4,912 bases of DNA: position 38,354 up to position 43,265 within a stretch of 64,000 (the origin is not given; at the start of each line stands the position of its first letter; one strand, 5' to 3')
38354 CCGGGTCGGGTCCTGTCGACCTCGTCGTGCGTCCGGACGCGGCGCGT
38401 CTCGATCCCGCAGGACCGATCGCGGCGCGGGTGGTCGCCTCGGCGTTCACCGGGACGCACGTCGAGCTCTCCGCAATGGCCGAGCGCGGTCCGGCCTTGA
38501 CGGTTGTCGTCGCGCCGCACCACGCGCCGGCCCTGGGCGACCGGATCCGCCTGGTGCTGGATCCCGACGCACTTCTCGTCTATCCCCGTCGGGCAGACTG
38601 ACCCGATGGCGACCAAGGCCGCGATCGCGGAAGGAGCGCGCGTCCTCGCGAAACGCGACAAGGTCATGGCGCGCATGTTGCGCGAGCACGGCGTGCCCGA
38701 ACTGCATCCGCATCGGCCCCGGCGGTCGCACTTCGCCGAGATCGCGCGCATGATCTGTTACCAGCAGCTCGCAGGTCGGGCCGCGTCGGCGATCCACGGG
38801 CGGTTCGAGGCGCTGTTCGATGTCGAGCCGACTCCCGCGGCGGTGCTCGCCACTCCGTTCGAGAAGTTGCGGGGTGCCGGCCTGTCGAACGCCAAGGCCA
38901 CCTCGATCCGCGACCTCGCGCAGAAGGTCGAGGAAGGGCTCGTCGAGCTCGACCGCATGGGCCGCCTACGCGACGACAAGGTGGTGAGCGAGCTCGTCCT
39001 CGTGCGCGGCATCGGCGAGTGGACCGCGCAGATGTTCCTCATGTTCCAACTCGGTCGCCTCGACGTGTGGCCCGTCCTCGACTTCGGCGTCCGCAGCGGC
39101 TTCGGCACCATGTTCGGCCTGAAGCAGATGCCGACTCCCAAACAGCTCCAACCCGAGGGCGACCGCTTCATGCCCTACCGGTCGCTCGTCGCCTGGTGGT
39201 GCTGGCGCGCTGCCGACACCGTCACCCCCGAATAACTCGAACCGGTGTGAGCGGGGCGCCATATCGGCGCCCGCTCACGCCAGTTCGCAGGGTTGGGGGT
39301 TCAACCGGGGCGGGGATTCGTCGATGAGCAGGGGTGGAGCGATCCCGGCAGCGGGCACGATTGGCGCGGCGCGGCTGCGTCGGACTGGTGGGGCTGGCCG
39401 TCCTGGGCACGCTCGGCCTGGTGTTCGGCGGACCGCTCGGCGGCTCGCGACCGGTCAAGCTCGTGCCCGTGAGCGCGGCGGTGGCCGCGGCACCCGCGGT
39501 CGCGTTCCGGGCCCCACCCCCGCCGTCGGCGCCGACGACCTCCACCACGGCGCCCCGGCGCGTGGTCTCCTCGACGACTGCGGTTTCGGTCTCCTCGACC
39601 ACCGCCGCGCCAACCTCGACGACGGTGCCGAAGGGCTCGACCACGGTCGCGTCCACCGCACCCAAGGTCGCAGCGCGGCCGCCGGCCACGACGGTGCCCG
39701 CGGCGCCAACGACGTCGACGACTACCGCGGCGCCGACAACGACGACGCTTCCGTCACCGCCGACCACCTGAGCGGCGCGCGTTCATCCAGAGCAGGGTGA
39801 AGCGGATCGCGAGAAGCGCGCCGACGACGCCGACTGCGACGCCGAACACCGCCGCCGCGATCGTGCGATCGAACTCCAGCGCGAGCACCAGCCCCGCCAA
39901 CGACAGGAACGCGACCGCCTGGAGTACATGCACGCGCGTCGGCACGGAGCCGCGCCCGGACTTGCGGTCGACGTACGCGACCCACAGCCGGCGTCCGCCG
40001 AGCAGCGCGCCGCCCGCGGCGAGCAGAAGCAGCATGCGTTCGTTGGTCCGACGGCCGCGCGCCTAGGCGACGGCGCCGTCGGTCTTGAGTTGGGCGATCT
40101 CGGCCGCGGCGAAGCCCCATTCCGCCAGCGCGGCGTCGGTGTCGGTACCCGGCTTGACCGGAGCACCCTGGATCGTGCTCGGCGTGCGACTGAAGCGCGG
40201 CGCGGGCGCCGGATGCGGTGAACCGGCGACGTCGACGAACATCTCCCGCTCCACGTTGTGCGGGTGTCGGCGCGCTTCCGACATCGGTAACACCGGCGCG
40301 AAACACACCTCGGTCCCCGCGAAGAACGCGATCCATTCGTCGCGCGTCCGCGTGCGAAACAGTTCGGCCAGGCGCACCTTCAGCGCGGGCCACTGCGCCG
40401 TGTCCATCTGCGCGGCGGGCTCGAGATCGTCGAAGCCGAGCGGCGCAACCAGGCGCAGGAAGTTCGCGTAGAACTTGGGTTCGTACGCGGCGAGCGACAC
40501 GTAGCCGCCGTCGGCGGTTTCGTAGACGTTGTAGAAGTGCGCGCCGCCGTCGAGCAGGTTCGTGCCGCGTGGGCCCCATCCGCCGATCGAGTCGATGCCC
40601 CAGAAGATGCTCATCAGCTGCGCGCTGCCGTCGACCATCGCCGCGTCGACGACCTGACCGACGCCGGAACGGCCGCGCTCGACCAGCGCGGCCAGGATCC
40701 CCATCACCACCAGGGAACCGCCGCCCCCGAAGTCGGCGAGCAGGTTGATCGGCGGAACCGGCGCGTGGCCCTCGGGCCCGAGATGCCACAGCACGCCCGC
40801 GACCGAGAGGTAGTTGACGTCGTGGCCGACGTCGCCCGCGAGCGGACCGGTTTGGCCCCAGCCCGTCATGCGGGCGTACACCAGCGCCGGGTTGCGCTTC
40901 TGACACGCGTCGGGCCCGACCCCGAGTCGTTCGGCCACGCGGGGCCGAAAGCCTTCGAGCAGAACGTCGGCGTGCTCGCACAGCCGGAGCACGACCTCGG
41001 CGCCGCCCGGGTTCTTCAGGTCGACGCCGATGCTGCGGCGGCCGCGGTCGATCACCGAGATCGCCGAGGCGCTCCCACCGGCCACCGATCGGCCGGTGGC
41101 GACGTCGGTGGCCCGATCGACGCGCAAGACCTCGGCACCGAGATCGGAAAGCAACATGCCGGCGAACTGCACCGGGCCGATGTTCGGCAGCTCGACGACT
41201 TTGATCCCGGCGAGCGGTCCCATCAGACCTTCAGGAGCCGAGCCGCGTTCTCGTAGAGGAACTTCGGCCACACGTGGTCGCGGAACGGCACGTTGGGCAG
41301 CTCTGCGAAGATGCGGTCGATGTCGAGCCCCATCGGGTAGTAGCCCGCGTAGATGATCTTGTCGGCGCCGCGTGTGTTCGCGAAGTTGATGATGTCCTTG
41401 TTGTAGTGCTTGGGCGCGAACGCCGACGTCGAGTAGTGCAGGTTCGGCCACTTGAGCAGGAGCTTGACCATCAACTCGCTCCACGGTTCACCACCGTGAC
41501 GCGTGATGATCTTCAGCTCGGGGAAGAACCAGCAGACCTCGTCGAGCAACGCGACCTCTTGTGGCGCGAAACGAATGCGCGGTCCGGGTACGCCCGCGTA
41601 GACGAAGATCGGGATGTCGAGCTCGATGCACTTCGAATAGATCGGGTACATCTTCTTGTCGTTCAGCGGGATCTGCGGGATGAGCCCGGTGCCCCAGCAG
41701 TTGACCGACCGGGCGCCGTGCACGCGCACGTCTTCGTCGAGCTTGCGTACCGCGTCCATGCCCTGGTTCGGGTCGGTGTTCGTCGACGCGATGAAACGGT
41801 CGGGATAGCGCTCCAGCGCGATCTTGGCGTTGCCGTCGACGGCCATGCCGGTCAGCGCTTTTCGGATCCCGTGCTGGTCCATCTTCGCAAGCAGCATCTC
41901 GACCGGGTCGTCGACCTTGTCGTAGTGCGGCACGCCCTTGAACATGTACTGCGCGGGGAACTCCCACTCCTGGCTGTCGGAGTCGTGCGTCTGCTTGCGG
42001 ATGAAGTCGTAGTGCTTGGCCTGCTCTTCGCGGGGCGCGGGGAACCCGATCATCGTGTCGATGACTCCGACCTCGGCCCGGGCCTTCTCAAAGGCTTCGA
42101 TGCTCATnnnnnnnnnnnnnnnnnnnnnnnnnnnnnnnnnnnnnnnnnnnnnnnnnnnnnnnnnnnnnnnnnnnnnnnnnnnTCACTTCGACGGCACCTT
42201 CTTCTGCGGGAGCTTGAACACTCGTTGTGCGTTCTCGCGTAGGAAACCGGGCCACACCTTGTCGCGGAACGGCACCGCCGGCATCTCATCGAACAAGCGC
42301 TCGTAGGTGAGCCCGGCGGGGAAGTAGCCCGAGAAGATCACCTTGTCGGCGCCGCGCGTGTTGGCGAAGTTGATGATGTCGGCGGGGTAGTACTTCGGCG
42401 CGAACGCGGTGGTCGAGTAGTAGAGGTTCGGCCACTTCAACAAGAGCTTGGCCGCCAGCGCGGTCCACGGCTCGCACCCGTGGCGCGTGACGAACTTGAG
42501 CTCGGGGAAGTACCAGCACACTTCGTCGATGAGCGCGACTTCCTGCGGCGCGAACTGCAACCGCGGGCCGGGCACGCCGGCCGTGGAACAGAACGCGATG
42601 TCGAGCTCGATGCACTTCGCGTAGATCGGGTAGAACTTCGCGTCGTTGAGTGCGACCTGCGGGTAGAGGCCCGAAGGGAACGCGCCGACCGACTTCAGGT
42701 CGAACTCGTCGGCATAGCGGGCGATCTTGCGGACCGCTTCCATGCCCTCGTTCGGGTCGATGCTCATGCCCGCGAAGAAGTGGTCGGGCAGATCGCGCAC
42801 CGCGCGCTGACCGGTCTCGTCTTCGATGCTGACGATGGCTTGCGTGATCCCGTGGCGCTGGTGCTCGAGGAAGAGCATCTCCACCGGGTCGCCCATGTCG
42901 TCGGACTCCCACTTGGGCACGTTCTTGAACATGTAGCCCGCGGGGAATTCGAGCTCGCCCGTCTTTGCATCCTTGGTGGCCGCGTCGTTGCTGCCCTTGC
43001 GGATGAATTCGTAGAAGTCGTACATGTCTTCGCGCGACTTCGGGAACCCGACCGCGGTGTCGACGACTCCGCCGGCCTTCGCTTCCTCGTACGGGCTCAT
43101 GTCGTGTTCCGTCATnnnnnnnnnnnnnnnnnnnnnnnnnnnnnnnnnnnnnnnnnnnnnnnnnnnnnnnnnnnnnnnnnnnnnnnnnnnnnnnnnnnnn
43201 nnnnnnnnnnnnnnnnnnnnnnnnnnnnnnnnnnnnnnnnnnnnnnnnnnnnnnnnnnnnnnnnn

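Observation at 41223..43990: Three tandem, translationally coupled amidohydrolase_2 paralogs that all lack the N-terminal HxH metal motif, coupled to an Mcr-like racemase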

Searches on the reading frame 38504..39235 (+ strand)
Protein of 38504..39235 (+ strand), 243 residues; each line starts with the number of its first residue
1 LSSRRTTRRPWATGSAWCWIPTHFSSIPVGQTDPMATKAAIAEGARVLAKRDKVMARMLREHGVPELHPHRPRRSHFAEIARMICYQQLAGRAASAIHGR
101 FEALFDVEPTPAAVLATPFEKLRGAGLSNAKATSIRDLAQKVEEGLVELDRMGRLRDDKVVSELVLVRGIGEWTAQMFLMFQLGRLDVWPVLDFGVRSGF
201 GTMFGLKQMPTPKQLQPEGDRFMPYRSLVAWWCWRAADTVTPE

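Call 62: search_protein_families(library=pfam, proteins=[window:38504-39235:+], max_evalue=0.01)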
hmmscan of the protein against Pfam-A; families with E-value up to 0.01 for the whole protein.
window:38504-39235:+ (243 aa): 1 family
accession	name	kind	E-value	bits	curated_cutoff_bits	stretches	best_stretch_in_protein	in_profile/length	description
PF00730.31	HhH-GPD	-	1.1e-13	51.9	26.2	1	82-218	2-101/108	HhH-GPD superfamily base excision DNA repair protein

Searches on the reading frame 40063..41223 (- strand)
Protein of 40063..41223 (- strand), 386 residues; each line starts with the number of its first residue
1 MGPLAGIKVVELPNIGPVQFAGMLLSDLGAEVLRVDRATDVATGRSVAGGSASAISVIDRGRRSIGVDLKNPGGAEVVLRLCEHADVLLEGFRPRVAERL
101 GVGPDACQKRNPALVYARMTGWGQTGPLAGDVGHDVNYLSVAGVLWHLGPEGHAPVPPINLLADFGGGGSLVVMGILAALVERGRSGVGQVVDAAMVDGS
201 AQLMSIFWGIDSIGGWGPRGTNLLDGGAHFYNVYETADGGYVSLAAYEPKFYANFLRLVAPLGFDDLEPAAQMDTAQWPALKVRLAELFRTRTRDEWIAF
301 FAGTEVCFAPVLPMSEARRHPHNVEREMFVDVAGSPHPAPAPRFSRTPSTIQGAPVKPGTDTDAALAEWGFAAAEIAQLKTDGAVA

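Call 4: search_protein_families(library=pfam, proteins=[window:40063-41223:-], max_evalue=0.01)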
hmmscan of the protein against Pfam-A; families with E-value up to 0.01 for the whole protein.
window:40063-41223:- (386 aa): 1 family
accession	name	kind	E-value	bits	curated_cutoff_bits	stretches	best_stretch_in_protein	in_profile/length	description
PF02515.22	CoA_transf_3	-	7.5e-83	279.1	23.3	1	4-360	1-364/366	CoA-transferase family III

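Call 6: search_protein_families(library=ncbifam, proteins=[window:40063-41223:-], max_evalue=0.01)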
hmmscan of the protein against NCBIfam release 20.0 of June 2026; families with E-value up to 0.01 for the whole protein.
window:40063-41223:- (386 aa): 7 families
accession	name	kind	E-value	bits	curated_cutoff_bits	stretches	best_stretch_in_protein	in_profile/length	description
NF008511.0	PRK11430.1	equivalog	3e-33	115.5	522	1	2-338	8-347/381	CoA:oxalate CoA-transferase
NF052585.1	SucGlutTfsCaiB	equivalog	1.1e-32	113.1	750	1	3-332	7-346/394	succinate--glutarate CoA-transferase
NF041294.1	Scnl_mescCoAtase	equivalog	1.9e-31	109.6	700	1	1-337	1-344/381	succinyl-CoA:mesaconate CoA-transferase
NF003809.0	PRK05398.1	subfamily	4.6e-28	97.9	442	1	3-203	4-207/416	formyl-CoA transferase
TIGR03253.1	oxalate_frc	equivalog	1.1e-26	93.5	504.2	1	3-204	3-207/416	formyl-CoA transferase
NF002914.1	PRK03525.1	equivalog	1.9e-22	79.8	413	1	2-385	8-397/400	L-carnitine CoA-transferase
TIGR04253.1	mesacon_CoA_iso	equivalog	8.7e-08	31.5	725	1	4-239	3-238/403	2-methylfumaryl-CoA isomerase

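Call 15: search_solved_structures(query=window:40063-41223:-, max_evalue=1e-10, show_alignments=2)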
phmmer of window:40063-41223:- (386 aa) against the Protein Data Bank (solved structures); distinct sequences matched with E-value up to 1e-10: 33.
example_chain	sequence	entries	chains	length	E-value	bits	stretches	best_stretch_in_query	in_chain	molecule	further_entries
1x74_A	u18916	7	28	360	1.8e-106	360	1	2-369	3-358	2-methylacyl-CoA racemase | probable alpha-methylacyl-CoA racemase MCR | PROBABLE ALPHA-METHYLACYL-COA RACEMASE MCR (2-METHYLACYL-COA RACEMASE) (2-ARYLPROPIONYL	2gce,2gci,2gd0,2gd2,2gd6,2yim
8rmw_A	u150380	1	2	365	2e-106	359.9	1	2-370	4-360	Alpha-methylacyl-CoA racemase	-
9i2t_A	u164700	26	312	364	2e-106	359.9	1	2-370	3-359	Alpha-methylacyl-CoA racemase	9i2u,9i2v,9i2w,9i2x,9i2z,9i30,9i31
8rp5_A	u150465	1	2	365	1.6e-105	356.8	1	2-370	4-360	Alpha-methylacyl-CoA racemase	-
8rp4_A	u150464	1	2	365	2.9e-105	356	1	2-370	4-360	Alpha-methylacyl-CoA racemase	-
8rp3_A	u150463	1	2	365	5.9e-105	355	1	2-370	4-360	Alpha-methylacyl-CoA racemase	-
2g04_A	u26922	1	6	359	1.5e-96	327.3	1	2-354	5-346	PROBABLE FATTY-ACID-CoA RACEMASE FAR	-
5yiy_A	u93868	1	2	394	8.4e-34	120.7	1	3-303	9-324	CoA transferase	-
9br7_A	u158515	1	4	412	1.7e-33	119.7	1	2-354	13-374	Succinate--hydroxymethylglutarate CoA-transferase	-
9br6_A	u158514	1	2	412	3.1e-33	118.8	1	2-354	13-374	Succinate--hydroxymethylglutarate CoA-transferase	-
5yit_A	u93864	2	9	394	3.9e-33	118.5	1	3-303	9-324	CoA transferase III | Uncharacterized protein Rv3272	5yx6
10uh_A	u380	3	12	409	5.9e-33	117.9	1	3-341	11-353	Formyl-coenzyme a transferase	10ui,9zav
4hl6_A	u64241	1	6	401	1e-31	113.8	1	2-344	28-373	Uncharacterized protein YfdE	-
4ed9_A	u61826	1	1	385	1.2e-28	103.7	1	3-347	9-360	CAIB/BAIF family protein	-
3ubm_A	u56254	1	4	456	7.5e-26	94.5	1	3-203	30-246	Formyl-CoA:oxalate CoA-transferase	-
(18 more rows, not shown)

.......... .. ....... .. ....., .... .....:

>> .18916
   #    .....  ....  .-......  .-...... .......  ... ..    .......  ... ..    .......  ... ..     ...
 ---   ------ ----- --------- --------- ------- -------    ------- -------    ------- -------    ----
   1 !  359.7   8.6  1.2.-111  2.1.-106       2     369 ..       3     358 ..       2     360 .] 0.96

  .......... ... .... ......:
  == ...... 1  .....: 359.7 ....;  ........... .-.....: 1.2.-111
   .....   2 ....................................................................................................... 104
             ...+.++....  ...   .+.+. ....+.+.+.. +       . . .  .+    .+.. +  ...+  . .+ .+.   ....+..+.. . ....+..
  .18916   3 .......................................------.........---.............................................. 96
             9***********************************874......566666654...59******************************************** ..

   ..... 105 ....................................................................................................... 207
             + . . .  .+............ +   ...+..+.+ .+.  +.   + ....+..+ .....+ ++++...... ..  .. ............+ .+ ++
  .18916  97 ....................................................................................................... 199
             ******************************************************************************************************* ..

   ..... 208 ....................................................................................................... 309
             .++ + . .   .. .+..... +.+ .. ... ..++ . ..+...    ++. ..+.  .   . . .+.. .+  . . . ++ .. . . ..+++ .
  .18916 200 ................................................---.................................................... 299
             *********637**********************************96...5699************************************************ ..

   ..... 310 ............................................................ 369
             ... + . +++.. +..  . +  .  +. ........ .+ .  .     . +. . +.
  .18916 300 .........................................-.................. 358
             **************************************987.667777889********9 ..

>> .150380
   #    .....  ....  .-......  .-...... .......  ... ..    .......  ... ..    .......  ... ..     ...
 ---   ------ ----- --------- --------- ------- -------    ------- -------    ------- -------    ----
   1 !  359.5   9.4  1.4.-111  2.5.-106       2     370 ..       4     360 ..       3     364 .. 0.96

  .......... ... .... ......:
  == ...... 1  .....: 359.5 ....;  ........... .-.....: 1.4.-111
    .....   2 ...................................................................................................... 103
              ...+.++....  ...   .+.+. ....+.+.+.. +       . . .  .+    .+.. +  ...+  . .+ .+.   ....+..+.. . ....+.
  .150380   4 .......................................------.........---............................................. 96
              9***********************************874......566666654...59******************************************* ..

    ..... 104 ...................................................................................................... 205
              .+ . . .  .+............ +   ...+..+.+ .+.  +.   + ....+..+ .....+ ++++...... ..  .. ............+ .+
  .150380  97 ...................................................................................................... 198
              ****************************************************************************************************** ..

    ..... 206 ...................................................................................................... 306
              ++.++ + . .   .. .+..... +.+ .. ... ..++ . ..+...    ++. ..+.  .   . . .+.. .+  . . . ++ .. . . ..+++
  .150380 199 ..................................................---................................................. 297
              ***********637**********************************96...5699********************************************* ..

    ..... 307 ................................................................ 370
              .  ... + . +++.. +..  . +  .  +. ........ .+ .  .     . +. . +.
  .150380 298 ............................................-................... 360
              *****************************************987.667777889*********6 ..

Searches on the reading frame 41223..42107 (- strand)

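Call 4: search_protein_families(library=pfam, proteins=[window:41223-42107:-], max_evalue=0.01)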
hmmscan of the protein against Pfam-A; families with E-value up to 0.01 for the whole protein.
window:41223-42107:- (294 aa): 1 family
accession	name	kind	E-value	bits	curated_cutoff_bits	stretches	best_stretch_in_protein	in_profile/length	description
PF04909.20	Amidohydro_2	-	9.9e-23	81.7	26.4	1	41-293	12-288/289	Amidohydrolase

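Call 6: search_protein_families(library=ncbifam, proteins=[window:41223-42107:-], max_evalue=0.01)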
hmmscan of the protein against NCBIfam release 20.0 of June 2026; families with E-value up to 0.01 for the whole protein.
window:41223-42107:- (294 aa): 0 families

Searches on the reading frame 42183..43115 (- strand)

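Call 4: search_protein_families(library=pfam, proteins=[window:42183-43115:-], max_evalue=0.01)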
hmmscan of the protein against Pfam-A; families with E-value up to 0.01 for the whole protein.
window:42183-43115:- (310 aa): 1 family
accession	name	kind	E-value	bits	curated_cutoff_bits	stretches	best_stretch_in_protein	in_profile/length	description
PF04909.20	Amidohydro_2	-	3e-17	63.7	26.4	1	56-302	18-289/289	Amidohydrolase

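Call 6: search_protein_families(library=ncbifam, proteins=[window:42183-43115:-], max_evalue=0.01)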
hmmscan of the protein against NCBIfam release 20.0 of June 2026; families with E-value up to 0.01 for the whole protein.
window:42183-43115:- (310 aa): 0 families
